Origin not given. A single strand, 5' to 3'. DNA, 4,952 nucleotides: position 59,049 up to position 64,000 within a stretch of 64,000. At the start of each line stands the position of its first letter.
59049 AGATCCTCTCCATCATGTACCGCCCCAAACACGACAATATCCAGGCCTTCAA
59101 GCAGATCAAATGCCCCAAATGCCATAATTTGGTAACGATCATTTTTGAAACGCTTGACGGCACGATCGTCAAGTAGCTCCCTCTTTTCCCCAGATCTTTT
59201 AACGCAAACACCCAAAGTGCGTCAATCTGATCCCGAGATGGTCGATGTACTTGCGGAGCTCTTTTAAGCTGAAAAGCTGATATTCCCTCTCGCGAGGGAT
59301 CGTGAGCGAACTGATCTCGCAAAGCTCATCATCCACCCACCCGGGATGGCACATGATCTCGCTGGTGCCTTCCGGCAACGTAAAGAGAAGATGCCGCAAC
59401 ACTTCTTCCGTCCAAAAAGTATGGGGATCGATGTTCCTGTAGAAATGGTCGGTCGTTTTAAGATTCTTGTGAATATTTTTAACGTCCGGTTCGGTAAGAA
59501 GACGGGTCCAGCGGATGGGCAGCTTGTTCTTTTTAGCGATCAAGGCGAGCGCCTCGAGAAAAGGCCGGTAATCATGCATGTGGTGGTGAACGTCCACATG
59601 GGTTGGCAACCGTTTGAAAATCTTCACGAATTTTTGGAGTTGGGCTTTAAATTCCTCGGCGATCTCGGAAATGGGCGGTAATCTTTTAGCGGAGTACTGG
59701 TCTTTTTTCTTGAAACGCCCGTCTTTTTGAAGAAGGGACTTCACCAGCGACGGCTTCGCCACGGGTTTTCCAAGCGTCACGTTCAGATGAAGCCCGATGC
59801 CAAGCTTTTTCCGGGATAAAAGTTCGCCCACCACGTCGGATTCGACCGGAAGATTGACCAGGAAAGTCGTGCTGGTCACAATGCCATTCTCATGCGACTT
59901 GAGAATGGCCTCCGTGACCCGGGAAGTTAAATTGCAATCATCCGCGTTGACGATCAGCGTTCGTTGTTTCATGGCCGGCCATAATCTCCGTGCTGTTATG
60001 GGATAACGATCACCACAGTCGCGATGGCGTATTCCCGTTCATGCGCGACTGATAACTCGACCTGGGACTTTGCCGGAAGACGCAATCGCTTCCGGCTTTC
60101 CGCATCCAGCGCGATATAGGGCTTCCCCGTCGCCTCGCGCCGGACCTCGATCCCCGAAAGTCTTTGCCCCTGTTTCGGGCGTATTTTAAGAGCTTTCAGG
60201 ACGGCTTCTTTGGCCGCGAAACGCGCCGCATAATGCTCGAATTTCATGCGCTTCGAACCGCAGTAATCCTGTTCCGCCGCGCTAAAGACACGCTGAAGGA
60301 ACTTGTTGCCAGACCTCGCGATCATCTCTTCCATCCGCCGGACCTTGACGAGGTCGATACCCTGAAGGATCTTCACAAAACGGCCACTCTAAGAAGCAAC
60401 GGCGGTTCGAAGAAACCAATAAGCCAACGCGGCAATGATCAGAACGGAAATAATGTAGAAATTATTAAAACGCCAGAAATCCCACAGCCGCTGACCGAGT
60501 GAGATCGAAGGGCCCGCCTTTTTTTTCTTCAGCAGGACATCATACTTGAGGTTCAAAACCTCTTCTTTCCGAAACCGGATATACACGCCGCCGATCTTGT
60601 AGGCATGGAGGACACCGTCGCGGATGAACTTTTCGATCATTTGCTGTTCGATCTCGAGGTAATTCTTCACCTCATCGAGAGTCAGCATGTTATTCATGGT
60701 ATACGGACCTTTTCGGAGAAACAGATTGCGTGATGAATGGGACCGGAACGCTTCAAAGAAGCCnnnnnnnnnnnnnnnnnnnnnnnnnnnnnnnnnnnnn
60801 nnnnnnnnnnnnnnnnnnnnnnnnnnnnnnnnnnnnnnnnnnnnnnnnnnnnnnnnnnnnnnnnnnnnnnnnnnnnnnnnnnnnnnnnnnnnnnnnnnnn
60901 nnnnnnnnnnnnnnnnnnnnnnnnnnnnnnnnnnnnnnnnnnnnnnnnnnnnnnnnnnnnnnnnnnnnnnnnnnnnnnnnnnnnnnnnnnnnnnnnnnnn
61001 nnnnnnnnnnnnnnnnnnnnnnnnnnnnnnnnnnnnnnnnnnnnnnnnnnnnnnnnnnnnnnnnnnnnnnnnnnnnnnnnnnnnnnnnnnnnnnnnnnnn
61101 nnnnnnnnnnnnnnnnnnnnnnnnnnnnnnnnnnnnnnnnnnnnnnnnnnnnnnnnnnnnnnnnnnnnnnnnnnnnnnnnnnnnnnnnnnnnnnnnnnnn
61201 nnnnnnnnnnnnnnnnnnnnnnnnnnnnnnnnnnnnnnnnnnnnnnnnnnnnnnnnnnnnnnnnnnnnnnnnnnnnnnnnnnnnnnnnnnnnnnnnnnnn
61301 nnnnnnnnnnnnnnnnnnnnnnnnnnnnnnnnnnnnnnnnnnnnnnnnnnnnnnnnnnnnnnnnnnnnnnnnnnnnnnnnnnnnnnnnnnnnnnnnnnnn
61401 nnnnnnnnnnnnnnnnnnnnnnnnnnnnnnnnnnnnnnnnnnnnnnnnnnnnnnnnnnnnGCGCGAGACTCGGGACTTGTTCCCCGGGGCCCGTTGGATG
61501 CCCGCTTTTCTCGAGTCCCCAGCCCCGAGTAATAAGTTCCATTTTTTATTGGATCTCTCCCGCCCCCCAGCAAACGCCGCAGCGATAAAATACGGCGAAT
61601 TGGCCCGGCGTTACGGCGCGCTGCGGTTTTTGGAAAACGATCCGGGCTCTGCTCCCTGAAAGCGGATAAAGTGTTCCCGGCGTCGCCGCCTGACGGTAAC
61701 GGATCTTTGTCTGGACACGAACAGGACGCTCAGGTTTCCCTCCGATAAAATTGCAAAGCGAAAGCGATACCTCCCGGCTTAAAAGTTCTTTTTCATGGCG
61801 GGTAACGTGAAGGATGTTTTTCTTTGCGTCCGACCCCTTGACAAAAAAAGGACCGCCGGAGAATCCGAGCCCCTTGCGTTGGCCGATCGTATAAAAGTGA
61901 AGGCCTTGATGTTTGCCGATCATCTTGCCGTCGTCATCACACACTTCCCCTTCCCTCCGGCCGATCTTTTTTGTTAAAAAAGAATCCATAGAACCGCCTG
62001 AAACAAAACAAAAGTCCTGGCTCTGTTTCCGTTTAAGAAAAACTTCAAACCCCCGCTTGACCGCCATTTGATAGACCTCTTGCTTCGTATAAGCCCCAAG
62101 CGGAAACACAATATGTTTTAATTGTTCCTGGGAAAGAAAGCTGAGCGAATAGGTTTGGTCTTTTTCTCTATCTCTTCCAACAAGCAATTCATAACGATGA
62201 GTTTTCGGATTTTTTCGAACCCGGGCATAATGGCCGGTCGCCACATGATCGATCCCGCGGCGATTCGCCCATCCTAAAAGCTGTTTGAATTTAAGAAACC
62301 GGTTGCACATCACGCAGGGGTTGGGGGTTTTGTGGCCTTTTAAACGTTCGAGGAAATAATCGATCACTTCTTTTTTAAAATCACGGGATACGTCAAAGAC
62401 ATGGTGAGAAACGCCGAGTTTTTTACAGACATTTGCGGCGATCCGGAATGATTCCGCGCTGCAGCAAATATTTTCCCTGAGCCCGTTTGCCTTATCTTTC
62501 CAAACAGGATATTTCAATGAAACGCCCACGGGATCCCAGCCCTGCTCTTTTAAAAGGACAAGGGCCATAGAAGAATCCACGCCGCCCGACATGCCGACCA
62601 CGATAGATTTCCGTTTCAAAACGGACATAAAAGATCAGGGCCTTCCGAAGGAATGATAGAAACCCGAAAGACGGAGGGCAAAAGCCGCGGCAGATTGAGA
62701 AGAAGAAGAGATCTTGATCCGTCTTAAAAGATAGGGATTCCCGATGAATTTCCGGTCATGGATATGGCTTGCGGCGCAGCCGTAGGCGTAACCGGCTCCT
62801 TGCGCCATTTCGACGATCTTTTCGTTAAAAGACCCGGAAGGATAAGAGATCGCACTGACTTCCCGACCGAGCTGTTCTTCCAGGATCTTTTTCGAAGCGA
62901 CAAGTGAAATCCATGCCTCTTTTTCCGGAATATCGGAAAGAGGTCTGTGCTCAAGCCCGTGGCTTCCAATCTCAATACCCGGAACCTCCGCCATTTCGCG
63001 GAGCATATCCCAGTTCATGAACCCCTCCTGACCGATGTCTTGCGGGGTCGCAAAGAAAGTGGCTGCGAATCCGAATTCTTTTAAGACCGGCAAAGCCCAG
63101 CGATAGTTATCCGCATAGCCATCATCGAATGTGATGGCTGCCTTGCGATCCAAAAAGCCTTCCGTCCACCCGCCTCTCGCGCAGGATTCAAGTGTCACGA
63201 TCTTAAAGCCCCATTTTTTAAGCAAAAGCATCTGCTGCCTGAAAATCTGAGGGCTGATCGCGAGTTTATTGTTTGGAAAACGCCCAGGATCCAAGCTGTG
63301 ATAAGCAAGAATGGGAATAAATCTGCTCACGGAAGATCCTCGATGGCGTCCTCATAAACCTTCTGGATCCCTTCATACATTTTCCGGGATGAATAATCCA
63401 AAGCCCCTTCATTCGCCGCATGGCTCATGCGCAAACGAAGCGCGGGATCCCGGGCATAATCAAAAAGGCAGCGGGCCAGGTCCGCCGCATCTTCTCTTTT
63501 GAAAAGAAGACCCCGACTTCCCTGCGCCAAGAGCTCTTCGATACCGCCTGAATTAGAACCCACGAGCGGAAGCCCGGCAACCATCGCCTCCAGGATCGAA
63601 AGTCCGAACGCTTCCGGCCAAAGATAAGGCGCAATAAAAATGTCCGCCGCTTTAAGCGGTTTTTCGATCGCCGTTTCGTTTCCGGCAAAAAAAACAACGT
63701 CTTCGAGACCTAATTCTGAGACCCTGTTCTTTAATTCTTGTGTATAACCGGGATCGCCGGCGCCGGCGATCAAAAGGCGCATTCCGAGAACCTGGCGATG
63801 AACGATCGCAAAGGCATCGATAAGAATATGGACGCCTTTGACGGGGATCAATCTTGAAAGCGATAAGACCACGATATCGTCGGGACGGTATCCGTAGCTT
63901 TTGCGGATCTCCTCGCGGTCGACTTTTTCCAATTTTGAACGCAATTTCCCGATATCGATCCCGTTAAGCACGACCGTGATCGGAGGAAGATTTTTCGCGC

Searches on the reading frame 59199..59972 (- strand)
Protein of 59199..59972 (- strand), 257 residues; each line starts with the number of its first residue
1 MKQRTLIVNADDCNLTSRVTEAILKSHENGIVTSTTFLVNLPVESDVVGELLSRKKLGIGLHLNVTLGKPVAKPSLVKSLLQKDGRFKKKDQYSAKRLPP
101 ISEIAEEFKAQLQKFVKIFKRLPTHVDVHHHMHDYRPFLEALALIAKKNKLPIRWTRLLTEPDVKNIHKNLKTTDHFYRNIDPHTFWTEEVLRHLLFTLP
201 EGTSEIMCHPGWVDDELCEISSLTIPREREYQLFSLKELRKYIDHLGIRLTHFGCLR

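Call 20: search_protein_families(library=pfam, proteins=[window:59199-59972:-], max_evalue=1)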
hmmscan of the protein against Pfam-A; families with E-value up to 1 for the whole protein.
window:59199-59972:- (257 aa): 4 families
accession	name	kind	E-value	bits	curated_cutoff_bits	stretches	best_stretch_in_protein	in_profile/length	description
PF04794.17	YdjC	-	3.3e-52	178.4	29.7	1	6-244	2-265/266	YdjC-like protein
PF10127.15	RlaP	-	0.13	12.3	23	1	123-163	143-183/249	RNA repair pathway DNA polymerase beta family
PF21779.2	DUF6874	-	0.14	12.7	27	1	114-179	5-69/84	Family of unknown function (DUF6874)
PF18083.6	PutA_N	-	0.15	12.5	25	1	105-135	39-69/113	Proline utilization A N-terminal domain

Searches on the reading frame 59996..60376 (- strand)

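Call 85: search_protein_families(library=ncbifam, proteins=[window:59996-60376:-], max_evalue=0.00001)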
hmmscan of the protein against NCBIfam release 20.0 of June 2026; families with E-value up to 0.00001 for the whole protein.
window:59996-60376:- (126 aa): 12 families
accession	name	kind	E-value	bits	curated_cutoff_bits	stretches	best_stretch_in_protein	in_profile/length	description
NF011254.0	PRK14660.1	equivalog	1.9e-30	105.5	195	1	3-123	3-123/125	holo-[acyl-carrier-protein] synthase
NF011250.0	PRK14656.1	equivalog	2.9e-25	88.8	175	1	5-123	5-123/126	holo-[acyl-carrier-protein] synthase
TIGR00516.1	acpS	equivalog_domain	4.5e-25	88.4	59.8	1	5-123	5-120/125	holo-ACP synthase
NF011253.0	PRK14659.1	equivalog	5.8e-24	85.1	156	1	6-124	6-120/123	holo-[acyl-carrier-protein] synthase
TIGR00556.1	pantethn_trn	domain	4.4e-23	81.8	45.35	1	6-123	6-125/128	phosphopantetheine--protein transferase domain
NF011257.0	PRK14663.1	equivalog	5.4e-21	74.8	186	1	6-124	4-118/123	holo-[acyl-carrier-protein] synthase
NF000831.0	PRK00070.3-1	equivalog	1.2e-19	70.5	124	1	5-123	6-127/130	holo-ACP synthase AcpS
NF011251.0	PRK14657.1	equivalog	1.5e-19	70.2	165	1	5-123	5-121/123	holo-[acyl-carrier-protein] synthase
NF000832.0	PRK00070.3-2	equivalog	5.4e-18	65.4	107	1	5-123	5-114/116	holo-ACP synthase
NF011256.0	PRK14662.1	equivalog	2.5e-17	63.4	150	1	5-123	5-117/123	4'-phosphopantetheinyl transferase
NF011255.0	PRK14661.1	equivalog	3.1e-07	30.4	209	1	5-123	5-107/169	holo-[acyl-carrier-protein] synthase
NF011252.0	PRK14658.1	equivalog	4.9e-06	26.6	149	0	1-71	1-70/115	holo-ACP synthase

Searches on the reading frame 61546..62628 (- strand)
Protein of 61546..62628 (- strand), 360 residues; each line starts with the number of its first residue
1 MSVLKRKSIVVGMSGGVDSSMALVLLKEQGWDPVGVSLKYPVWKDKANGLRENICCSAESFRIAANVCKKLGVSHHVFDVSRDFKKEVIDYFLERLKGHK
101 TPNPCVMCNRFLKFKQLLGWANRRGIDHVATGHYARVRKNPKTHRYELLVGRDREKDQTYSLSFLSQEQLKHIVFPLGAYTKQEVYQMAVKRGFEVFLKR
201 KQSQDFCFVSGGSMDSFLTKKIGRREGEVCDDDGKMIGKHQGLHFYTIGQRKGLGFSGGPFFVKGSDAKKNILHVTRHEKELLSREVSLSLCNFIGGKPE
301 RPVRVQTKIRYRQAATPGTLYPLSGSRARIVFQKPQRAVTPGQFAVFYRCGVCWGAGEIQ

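Call 20: search_protein_families(library=pfam, proteins=[window:61546-62628:-], max_evalue=1)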
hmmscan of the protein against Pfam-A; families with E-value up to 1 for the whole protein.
window:61546-62628:- (360 aa): 7 families
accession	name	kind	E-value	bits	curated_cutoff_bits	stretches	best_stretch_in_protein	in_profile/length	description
PF03054.22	tRNA_Me_trans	-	6.5e-64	215.8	20.6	1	8-210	2-201/202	tRNA methyl transferase HUP domain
PF20259.3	tRNA_Me_trans_M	-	4.8e-18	64.9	27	1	216-276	2-65/66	tRNA methyl transferase PRC-barrel domain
PF20258.4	tRNA_Me_trans_C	-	1e-14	55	20.6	1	286-359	3-77/77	Aminomethyltransferase beta-barrel domain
PF06508.19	QueC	-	1.4e-05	25.1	22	1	9-194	2-175/210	Queuosine biosynthesis protein QueC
PF02540.23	NAD_synthase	-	0.00028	20.5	21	1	7-81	19-82/242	NAD synthase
PF01171.26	ATP_bind_3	-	0.00033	20.9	27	1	9-194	2-161/182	PP-loop family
PF00764.25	Arginosuc_synth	-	0.03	14.8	27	1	9-89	2-70/162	Arginosuccinate synthase N-terminal HUP domain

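Call 83: find_encoding_contigs(protein=window:61546-62628:-, flank=10000, max_places=1)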
Protein window:61546-62628:- (360 aa): 4 contigs read that carry it; 1 place shown.
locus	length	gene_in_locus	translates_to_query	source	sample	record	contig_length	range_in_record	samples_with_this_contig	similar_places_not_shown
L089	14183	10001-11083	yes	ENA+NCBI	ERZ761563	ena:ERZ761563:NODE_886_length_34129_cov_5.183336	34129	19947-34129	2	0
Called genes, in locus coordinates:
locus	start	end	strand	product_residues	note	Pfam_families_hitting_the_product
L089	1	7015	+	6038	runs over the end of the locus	PF02896:PEP-utilizers_C, PF08447:PAS_3 (faint), PF00381:PTS-HPr (weak), PF00989:PAS, PF08448:PAS_4 (weak), PF13426:PAS_9, PF02518:HATPase_c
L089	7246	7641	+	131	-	-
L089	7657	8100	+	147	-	PF01741:MscL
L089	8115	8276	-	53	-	-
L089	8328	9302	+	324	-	PF13439:Glyco_transf_4, PF20706:GT4-conflict, PF00534:Glycos_transf_1, PF13692:Glyco_trans_1_4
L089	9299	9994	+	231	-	PF01522:Polysacc_deac_1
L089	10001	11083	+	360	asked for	PF03054:tRNA_Me_trans, PF06508:QueC (faint), PF20259:tRNA_Me_trans_M, PF20258:tRNA_Me_trans_C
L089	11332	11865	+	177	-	PF04519:Bactofilin, PF12728:HTH_17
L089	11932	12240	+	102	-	PF12728:HTH_17 (weak)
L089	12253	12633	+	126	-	PF01648:ACPS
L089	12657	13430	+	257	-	PF04794:YdjC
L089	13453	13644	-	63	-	-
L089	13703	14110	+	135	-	-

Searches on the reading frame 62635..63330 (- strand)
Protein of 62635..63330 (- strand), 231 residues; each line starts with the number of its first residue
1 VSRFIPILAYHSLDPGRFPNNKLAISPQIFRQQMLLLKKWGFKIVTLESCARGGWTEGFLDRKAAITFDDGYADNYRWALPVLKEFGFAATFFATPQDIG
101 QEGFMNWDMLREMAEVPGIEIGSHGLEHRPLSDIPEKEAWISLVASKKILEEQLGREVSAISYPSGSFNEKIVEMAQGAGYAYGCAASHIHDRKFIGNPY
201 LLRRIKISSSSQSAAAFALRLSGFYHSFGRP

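Call 20: search_protein_families(library=pfam, proteins=[window:62635-63330:-], max_evalue=1)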
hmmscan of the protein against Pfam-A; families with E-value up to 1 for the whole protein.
window:62635-63330:- (231 aa): 2 families
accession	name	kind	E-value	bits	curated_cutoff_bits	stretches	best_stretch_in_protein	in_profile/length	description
PF01522.26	Polysacc_deac_1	-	4.5e-25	88.5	23.1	1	61-183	6-123/124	Polysaccharide deacetylase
PF03065.20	Glyco_hydro_57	-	0.0033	17.2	21.2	1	109-192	93-174/291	Glycosyl hydrolase family 57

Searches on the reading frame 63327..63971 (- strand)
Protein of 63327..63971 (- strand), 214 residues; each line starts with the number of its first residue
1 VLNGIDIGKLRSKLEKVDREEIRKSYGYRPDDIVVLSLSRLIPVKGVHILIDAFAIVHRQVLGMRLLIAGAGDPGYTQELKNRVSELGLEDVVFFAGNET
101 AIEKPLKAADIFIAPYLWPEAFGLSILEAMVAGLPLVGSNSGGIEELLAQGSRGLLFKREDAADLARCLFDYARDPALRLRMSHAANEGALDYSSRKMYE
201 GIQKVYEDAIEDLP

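Call 20: search_protein_families(library=pfam, proteins=[window:63327-63971:-], max_evalue=1)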
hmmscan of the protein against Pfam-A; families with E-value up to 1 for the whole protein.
window:63327-63971:- (214 aa): 4 families
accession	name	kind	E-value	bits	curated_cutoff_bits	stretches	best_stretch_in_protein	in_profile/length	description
PF00534.26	Glycos_transf_1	-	4.8e-37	127.6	26.4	1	18-187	1-170/172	Glycosyl transferases group 1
PF13692.12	Glyco_trans_1_4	-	1.1e-29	103.9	27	1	34-170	3-137/142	Glycosyl transferases group 1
PF20706.3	GT4-conflict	-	9.1e-12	45.1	26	1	31-151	196-323/385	Family 4 Glycosyltransferase in conflict systems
PF13524.12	Glyco_trans_1_2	-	5.6e-05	23.6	25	1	126-191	67-130/144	Glycosyl transferase-like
